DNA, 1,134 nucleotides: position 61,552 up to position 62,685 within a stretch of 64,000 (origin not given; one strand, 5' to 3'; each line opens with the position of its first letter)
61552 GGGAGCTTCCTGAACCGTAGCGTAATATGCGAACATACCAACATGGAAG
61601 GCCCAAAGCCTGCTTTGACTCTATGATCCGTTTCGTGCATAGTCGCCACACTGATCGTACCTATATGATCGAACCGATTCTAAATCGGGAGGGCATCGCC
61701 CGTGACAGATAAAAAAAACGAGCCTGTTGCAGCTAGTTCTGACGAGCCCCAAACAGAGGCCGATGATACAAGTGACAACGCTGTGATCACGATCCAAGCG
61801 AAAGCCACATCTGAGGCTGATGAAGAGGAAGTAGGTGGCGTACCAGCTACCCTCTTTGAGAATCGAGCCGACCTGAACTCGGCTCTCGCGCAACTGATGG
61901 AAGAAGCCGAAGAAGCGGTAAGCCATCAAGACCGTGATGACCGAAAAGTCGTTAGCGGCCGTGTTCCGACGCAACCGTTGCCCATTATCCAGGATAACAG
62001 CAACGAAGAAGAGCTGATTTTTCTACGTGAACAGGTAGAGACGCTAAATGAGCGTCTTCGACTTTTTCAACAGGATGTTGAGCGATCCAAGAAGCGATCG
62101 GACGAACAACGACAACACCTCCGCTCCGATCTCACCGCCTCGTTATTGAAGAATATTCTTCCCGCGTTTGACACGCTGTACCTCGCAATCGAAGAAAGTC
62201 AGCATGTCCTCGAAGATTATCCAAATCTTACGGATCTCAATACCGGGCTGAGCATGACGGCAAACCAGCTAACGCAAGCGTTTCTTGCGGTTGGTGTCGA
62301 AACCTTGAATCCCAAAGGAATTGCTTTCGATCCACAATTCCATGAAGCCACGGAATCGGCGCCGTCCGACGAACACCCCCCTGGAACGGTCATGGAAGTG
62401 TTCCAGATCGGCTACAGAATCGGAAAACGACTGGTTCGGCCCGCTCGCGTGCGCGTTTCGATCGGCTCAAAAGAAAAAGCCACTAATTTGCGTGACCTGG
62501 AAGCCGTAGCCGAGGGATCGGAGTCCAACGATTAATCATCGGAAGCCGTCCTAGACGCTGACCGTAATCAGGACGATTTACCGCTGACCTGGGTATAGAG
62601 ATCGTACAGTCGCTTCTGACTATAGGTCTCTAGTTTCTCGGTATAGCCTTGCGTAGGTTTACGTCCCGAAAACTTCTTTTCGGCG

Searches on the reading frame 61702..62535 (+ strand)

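Call 14: search_protein_families(library=pfam, proteins=[window:61702-62535:+], max_evalue=0.001)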
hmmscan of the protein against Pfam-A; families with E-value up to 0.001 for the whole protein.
window:61702-62535:+ (277 aa): 1 family
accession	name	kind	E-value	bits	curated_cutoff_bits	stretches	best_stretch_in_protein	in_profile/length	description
PF01025.24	GrpE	-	1e-36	126.5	25.8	1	99-253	14-164/165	GrpE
